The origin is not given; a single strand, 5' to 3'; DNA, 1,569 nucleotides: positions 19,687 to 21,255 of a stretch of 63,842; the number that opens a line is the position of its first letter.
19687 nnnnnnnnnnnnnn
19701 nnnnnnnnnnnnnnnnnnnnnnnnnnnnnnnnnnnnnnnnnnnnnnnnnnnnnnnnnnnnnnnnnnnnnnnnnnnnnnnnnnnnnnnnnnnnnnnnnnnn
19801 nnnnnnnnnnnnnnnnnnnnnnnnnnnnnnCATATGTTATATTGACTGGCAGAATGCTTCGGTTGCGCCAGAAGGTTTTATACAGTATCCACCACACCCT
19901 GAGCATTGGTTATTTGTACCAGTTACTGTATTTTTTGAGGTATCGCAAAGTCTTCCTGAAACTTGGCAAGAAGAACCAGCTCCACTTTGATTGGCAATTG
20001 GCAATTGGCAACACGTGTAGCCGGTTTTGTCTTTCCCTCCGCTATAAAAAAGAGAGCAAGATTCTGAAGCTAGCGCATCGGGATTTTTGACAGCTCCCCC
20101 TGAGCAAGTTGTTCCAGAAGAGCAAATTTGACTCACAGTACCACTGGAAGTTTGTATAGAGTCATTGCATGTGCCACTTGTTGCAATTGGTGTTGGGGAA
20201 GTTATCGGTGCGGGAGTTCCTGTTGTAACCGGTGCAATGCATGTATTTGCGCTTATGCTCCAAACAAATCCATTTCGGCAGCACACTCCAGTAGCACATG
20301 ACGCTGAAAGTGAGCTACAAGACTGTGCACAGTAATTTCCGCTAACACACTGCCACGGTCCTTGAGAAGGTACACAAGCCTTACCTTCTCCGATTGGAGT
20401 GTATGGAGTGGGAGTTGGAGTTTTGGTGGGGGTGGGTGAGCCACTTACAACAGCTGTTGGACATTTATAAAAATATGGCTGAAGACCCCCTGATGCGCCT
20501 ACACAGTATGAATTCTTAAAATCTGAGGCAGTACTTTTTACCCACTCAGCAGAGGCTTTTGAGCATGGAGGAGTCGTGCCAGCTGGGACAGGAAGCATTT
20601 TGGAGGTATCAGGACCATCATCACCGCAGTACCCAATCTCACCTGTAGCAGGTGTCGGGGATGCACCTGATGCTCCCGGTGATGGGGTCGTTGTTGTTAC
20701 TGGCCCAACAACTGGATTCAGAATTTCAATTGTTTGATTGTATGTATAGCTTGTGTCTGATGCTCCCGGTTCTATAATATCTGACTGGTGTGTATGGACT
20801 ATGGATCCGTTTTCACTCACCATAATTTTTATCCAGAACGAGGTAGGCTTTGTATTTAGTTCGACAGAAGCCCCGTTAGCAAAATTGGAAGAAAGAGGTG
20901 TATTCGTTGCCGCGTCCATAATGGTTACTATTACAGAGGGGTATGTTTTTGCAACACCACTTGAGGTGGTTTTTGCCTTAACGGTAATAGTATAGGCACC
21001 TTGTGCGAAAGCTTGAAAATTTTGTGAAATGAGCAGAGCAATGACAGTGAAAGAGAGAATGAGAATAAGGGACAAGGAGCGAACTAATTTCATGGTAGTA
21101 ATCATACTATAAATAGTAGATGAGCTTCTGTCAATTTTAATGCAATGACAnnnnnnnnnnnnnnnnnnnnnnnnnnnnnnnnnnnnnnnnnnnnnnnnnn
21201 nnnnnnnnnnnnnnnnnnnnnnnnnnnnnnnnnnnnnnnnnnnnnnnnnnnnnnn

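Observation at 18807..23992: Pilin-bracketed operon built from two [Cys-rich secreted protein]-[membrane-anchored cohesin-like protein] cassettes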

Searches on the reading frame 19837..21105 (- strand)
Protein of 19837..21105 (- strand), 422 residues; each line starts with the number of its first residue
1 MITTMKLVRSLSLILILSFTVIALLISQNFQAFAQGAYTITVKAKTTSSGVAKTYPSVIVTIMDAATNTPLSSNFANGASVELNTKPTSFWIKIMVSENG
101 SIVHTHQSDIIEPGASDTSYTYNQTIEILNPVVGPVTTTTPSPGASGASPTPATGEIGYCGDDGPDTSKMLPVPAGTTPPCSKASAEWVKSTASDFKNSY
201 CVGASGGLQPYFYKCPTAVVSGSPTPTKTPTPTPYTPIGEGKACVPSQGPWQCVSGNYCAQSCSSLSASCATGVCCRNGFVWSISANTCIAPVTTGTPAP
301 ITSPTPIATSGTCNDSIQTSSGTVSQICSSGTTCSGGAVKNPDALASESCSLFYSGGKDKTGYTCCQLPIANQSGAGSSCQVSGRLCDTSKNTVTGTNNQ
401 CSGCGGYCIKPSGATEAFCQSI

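Call 3: search_protein_families(library=pfam, max_evalue=1, proteins=[window:19837-21105:-])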
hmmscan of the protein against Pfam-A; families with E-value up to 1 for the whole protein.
window:19837-21105:- (422 aa): 0 families

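Call 4: search_protein_families(library=ncbifam, max_evalue=1, proteins=[window:19837-21105:-])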
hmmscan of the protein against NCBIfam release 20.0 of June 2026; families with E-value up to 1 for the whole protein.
window:19837-21105:- (422 aa): 0 families

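Call 25: find_homologous_proteins(query=window:19837-21105:-, max_evalue=0.001)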
Query window:19837-21105:- (422 aa): 6 proteins with E <= 0.001 among 8000 candidates.
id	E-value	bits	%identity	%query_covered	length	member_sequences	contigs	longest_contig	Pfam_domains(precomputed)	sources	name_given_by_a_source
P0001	5.0e-273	924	100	100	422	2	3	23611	-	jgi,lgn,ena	-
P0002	1.9e-120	421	52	99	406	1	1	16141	-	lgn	-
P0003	3.3e-102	361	54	63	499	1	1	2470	-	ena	-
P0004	8.4e-38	149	37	69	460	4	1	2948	-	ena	-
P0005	2.5e-36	144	44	61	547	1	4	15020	-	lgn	-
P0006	4.3e-36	143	40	63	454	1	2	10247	-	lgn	-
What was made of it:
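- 19837..21105 (-): g4: 422-aa (probably 418-aa) Sec-secreted modular Cys-rich protein. The N-terminal ~140 aa are variable. Four conserved Cys modules follow, and the most conserved is the C-terminal '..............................' tail. Only 6 relatives in 5.8 billion proteins (call 25).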

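Call 26: find_encoding_contigs(protein=P0002, flank=10000, max_places=3)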
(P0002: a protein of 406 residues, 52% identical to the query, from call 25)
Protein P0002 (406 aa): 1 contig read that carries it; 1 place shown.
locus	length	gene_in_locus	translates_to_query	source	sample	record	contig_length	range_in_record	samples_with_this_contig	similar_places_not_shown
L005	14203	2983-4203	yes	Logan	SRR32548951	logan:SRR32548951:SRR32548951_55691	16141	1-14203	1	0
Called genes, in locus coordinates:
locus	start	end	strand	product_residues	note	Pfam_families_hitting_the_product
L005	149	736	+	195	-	-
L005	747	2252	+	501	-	-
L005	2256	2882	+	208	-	-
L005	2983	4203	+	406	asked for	-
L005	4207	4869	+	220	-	-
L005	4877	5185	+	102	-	-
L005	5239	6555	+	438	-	PF00464:SHMT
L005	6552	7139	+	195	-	PF12917:YfbR-like, PF13023:HD_3, PF01966:HD (weak)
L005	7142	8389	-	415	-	PF00571:CBS, PF13489:Methyltransf_23, PF08241:Methyltransf_11 (weak), PF08242:Methyltransf_12 (weak), PF13649:Methyltransf_25, PF13847:Methyltransf_31 (weak)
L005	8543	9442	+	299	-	-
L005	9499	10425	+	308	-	-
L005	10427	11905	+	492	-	PF00404:Dockerin_1 (weak)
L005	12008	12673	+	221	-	PF00963:Cohesin (weak)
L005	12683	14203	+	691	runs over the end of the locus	-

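Call 27: find_encoding_contigs(protein=P0005, flank=10000, max_places=3)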
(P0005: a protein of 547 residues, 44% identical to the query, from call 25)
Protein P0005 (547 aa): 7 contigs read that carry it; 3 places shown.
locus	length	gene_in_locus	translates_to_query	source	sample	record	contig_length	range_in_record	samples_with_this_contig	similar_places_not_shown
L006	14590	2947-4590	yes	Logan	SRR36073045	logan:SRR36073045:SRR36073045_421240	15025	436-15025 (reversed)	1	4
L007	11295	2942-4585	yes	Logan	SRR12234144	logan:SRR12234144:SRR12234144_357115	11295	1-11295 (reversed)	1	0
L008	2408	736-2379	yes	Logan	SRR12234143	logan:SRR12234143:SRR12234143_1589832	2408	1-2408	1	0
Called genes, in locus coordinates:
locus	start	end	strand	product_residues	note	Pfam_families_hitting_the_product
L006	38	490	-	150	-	PF25025:EF-Ts_N (weak), PF00889:EF_TS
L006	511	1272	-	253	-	PF00318:Ribosomal_S2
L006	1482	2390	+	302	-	PF00092:VWA, PF13519:VWA_2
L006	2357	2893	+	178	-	-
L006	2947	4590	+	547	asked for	-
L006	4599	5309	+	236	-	-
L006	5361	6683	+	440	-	PF00464:SHMT, PF00155:Aminotran_1_2 (weak)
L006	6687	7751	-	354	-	PF00459:Inositol_P (weak)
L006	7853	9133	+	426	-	PF00571:CBS, PF01209:Ubie_methyltran, PF13489:Methyltransf_23, PF13847:Methyltransf_31, PF08241:Methyltransf_11, PF08242:Methyltransf_12, PF09445:Methyltransf_15 (faint), PF13649:Methyltransf_25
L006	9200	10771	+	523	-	PF00041:fn3, PF16656:Pur_ac_phosph_N (weak)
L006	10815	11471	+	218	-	PF00963:Cohesin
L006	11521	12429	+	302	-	PF13623:SurA_N_2 (weak), PF13624:SurA_N_3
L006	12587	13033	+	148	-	-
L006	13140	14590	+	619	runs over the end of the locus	PF01447:Peptidase_M4, PF02868:Peptidase_M4_C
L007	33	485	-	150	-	PF25025:EF-Ts_N (weak), PF00889:EF_TS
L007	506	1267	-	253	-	PF00318:Ribosomal_S2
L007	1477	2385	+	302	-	PF00092:VWA, PF13519:VWA_2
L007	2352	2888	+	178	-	-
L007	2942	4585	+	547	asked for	-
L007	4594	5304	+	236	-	-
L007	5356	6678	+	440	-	PF00464:SHMT, PF00155:Aminotran_1_2 (weak)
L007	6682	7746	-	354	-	PF00459:Inositol_P (weak)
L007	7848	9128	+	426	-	PF00571:CBS, PF01209:Ubie_methyltran, PF13489:Methyltransf_23, PF13847:Methyltransf_31, PF08241:Methyltransf_11, PF08242:Methyltransf_12, PF09445:Methyltransf_15 (faint), PF13649:Methyltransf_25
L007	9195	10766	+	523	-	PF00041:fn3, PF16656:Pur_ac_phosph_N (weak)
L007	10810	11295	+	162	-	?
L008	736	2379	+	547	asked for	-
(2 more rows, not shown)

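Call 28: find_encoding_contigs(protein=P0006, flank=10000, max_places=3)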
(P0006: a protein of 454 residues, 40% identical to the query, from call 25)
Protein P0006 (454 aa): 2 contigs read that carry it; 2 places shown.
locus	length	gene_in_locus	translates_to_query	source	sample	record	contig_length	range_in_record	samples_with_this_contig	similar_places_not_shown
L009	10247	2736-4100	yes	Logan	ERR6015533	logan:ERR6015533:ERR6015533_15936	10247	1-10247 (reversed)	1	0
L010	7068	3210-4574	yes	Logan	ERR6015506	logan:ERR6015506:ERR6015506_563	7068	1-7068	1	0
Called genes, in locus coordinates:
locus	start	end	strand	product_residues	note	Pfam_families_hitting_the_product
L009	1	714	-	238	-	?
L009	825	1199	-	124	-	PF05635:23S_rRNA_IVP, PF22296:bAvd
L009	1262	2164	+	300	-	PF00092:VWA, PF13519:VWA_2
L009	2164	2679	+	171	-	-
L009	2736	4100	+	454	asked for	-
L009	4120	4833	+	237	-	PF00963:Cohesin (weak)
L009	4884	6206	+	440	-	PF00464:SHMT, PF00155:Aminotran_1_2 (weak)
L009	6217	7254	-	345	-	PF00459:Inositol_P (weak)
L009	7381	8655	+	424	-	PF00571:CBS, PF13489:Methyltransf_23, PF01209:Ubie_methyltran, PF13847:Methyltransf_31, PF08241:Methyltransf_11, PF08242:Methyltransf_12, PF09445:Methyltransf_15 (weak), PF13649:Methyltransf_25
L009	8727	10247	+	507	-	?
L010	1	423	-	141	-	?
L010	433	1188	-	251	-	PF00318:Ribosomal_S2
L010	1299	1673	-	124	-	PF05635:23S_rRNA_IVP, PF22296:bAvd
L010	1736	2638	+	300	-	PF00092:VWA, PF13519:VWA_2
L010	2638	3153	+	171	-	-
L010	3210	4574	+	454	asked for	-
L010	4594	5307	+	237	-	-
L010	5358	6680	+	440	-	PF00464:SHMT, PF00155:Aminotran_1_2 (weak)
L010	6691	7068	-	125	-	?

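Call 39: find_related_loci(query=A3, collection=genome_contigs, flank=10000)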
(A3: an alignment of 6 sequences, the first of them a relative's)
Query A3 (422 aa) in genome_contigs; peptide patterns used: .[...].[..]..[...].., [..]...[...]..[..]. (x = any residue, [..] = any of these).
23 stretches matched a pattern, but none encodes a relative of the query by tblastn (E <= 1e-3).

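Call 88: find_related_loci(query=A7, collection=metagenome_contigs, flank=10000)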
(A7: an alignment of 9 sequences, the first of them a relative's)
Query A7 (422 aa) in metagenome_contigs; peptide patterns used: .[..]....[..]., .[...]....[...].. (x = any residue, [..] = any of these).
436 stretches matched a pattern; 4 encode a relative of the query (tblastn E <= 1e-3); 4 distinct loci.
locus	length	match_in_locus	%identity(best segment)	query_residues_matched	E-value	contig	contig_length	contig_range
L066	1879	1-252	100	339-422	2e-51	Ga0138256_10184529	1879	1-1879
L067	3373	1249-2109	37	131-421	5e-38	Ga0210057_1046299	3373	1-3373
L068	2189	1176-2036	37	131-421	2e-36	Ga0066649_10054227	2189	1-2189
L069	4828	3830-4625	45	132-412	3e-23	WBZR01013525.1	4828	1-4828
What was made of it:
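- Tried and rejected: The g4-family scan found nothing in 185,579 GTDB species genomes (call 39) and only 4 short contigs in JGI metagenomes (call 88).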

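Call 91: search_protein_families(library=ncbifam, max_evalue=0.1, proteins=[L005:4877-5182:+, L067:103-693:+])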
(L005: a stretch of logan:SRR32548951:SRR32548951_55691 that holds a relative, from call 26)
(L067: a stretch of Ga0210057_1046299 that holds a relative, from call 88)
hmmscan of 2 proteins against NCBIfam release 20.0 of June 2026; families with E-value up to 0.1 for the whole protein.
L005:4877-5182:+ (102 aa): 4 families
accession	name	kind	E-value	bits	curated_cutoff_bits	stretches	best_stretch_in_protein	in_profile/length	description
NF007660.0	PRK10332.1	equivalog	0.029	14.9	86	1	20-48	4-33/107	prepilin-type N-terminal cleavage/methylation domain-containing protein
TIGR02532.1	IV_pilin_GFxxxE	domain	0.038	13.8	16.3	1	25-39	2-16/24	prepilin-type N-terminal cleavage/methylation domain-containing protein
NF052321.1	LP_Lmo2079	subfamily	0.051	12.9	150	1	32-93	4-63/354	Lmo2079 family surface lipoprotein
NF007800.0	PRK10506.1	equivalog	0.076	12.8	158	0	21-45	5-29/163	prepilin peptidase-dependent protein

L067:103-693:+ (197 aa): 3 families
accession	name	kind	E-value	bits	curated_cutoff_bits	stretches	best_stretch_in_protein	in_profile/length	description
NF052345.1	S_layer_anammox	exception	0.019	12.3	1400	1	65-133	1284-1359/1596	Kustd1514 family S-layer glycoprotein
NF037973.1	metallo_SslE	exception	0.042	11.1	3000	1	61-122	54-116/1519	lipoprotein metalloprotease SslE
NF002792.0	PRK02919.1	subfamily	0.058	14.1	93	1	33-78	16-59/82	oxaloacetate decarboxylase subunit gamma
